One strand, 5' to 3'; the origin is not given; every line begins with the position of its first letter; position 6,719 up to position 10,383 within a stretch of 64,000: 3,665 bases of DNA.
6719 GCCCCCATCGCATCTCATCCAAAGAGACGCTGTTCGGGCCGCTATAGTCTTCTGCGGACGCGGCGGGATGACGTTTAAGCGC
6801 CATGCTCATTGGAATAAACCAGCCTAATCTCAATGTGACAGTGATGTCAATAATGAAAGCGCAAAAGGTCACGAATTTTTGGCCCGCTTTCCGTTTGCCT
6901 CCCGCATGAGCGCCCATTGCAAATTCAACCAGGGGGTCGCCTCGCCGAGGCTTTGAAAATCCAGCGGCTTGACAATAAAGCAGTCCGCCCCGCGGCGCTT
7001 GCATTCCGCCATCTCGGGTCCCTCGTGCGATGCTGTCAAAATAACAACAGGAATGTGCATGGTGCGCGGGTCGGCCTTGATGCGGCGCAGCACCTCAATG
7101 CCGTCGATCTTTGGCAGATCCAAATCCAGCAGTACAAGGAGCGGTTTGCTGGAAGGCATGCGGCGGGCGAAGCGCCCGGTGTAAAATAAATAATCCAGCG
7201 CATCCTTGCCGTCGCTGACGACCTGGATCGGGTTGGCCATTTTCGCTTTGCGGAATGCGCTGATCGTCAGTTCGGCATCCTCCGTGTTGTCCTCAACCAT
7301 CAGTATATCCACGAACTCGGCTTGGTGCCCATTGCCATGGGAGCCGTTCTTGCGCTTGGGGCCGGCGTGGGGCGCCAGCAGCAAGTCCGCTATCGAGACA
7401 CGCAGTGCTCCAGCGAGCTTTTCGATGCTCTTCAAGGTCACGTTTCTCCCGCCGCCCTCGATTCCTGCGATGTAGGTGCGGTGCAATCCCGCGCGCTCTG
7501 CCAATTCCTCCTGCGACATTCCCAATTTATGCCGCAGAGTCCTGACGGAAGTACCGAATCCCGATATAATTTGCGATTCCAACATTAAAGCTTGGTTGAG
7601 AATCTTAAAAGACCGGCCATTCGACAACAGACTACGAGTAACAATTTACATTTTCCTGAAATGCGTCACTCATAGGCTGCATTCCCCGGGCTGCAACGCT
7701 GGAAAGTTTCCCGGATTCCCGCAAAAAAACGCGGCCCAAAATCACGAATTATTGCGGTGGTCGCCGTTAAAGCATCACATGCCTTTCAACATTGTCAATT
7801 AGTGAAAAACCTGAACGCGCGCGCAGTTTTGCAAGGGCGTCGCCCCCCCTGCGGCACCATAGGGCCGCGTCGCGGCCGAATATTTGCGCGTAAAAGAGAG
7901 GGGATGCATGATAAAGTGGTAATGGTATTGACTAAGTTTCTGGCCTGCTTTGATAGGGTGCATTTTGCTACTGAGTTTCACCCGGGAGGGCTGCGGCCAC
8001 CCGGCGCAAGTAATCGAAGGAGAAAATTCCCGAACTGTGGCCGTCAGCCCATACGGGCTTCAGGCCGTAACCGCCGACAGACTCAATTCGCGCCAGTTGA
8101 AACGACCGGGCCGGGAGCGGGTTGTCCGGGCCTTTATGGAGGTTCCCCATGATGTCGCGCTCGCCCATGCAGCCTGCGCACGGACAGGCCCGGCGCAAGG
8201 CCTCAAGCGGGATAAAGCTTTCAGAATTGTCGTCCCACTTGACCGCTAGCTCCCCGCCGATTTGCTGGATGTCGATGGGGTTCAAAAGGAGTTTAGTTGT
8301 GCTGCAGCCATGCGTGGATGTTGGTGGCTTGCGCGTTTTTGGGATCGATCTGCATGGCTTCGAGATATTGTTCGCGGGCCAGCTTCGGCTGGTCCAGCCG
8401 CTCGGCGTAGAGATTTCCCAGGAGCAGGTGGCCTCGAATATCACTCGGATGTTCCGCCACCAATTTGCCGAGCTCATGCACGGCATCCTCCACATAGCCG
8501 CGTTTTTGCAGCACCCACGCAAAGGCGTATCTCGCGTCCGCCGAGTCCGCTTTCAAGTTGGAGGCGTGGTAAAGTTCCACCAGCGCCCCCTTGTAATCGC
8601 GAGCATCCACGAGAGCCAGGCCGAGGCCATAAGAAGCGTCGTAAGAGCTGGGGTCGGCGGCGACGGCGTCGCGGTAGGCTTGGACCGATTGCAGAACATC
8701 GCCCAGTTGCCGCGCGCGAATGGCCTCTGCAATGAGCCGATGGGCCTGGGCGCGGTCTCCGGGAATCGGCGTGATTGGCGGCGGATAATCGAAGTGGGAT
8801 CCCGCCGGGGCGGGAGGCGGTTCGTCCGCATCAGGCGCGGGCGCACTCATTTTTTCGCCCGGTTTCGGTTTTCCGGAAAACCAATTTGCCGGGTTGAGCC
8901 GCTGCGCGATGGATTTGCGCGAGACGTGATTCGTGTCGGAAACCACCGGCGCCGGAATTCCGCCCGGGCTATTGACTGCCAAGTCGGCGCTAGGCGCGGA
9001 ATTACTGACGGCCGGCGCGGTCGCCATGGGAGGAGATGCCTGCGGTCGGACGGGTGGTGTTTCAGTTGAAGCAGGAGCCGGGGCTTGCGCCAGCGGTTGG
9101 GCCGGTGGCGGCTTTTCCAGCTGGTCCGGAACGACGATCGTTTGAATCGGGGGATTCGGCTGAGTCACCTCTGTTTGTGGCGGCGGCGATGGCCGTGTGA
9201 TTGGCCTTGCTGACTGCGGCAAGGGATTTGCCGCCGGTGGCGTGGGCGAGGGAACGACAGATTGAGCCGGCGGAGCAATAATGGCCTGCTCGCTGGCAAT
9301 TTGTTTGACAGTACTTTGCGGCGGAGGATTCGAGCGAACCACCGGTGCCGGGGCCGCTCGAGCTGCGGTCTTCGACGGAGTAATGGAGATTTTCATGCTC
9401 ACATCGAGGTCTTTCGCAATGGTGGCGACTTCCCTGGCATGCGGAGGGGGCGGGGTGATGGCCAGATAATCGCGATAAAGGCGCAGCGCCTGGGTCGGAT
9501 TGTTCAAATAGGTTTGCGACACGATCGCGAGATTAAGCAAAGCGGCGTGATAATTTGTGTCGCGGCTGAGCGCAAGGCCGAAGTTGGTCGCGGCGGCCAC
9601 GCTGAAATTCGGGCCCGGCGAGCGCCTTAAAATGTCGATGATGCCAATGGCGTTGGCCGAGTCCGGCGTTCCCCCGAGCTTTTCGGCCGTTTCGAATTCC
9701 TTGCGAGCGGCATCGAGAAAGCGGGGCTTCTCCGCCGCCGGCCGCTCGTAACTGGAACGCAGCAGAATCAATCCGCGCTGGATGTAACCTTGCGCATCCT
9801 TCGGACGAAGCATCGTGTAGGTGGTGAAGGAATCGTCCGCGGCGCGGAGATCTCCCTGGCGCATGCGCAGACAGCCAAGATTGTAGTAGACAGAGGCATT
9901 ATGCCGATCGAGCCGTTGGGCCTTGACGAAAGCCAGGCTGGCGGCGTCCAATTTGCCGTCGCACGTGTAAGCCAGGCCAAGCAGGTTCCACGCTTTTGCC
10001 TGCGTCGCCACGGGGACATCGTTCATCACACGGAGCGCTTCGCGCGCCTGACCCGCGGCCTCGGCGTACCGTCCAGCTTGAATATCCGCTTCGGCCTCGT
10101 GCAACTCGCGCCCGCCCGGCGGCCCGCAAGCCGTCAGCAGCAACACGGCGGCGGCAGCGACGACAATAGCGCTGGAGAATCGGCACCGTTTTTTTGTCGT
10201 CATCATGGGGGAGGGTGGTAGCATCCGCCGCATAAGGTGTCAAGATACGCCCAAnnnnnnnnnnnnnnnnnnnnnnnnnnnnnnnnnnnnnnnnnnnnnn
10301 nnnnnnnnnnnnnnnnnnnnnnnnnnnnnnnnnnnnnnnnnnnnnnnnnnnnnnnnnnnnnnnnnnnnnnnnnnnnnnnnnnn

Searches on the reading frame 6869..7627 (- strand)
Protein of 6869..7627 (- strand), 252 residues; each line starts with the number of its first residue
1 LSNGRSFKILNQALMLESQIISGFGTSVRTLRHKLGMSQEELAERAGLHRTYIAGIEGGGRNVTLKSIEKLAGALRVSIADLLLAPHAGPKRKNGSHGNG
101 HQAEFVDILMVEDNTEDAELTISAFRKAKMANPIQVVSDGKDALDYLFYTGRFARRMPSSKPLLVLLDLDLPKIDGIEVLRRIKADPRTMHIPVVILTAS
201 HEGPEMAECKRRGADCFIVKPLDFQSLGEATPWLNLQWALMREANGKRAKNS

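Call 54: search_protein_families(library=pfam, proteins=[window:6869-7627:-], max_evalue=0.0001)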
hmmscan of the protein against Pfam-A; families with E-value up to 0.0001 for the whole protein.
window:6869-7627:- (252 aa): 5 families
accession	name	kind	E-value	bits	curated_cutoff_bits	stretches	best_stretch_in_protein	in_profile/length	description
PF00072.30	Response_reg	-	1.3e-17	64.4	30.2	1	108-229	1-108/111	Response regulator receiver domain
PF01381.28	HTH_3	-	9.9e-14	51.6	23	1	29-82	2-55/55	Helix-turn-helix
PF13560.12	HTH_31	-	4.6e-10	40.1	27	1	24-81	2-60/64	Helix-turn-helix domain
PF13443.12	HTH_26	-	4.2e-07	30.6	22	1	31-83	5-58/63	Cro/C1-type HTH DNA-binding domain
PF12844.13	HTH_19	-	2.3e-06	27.9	30.2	1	28-72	4-48/64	Helix-turn-helix domain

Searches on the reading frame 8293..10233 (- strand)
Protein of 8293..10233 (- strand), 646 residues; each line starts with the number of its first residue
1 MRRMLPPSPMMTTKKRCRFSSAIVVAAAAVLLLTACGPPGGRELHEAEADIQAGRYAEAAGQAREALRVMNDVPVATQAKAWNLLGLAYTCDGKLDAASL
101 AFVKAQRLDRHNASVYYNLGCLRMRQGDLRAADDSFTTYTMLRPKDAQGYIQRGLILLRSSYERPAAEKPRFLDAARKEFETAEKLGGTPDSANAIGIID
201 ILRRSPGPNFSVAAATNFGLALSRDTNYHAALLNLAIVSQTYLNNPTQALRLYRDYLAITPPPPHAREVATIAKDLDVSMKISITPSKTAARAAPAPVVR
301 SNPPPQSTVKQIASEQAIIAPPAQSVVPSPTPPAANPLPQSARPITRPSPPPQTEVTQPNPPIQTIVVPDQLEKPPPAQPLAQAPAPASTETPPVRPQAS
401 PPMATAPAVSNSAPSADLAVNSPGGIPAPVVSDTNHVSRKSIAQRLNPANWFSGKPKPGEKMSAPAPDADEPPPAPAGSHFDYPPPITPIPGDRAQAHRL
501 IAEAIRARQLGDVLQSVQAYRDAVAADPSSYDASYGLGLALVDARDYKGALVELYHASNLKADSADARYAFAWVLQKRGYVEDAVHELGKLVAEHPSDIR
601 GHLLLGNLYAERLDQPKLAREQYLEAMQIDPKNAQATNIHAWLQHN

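Call 26: search_protein_families(library=pfam, proteins=[window:8293-10233:-], max_evalue=0.001)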
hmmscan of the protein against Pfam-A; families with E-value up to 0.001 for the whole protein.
window:8293-10233:- (646 aa): 13 families
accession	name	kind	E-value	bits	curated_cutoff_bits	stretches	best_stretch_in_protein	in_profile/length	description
PF13414.12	TPR_11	-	1.7e-15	56.9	26.8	1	86-127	1-42/42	TPR repeat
PF13432.12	TPR_16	-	5.8e-15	55.9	32.7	1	502-555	2-54/65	Tetratricopeptide repeat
PF07719.23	TPR_2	-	5.9e-13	48.3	27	0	79-112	1-34/34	Tetratricopeptide repeat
PF13431.12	TPR_17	-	3.4e-11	42.9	24.4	0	107-132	7-32/34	Tetratricopeptide repeat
PF13181.12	TPR_8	-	4e-11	42.6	25.7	0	113-145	1-33/34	Tetratricopeptide repeat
PF14559.12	TPR_19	-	1e-10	42.2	25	1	541-608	1-68/68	Tetratricopeptide repeat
PF13428.12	TPR_14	-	7e-08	32.9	23.5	0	566-608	2-44/44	Tetratricopeptide repeat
PF00515.34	TPR_1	-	2.8e-07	30.5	27.8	0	79-112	1-34/34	Tetratricopeptide repeat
PF23914.1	TPR_CcmH_CycH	-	1.2e-06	28.8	42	0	78-130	49-101/158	Cytochrome c-type biogenesis protein H TPR domain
PF24575.1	TPR_Slam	-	5.4e-06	27.2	35.2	0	501-550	51-100/104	Surface lipoprotein assembly modifier, N-terminal TPR repeats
PF14561.12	TPR_20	-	4.3e-05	24.2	25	0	515-556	6-47/90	Tetratricopeptide repeat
PF13424.12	TPR_12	-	4.4e-05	24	30.1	0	47-109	10-75/77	Tetratricopeptide repeat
PF17874.7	TPR_MalT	-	0.00069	19.4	45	0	50-136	11-103/336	MalT-like TPR region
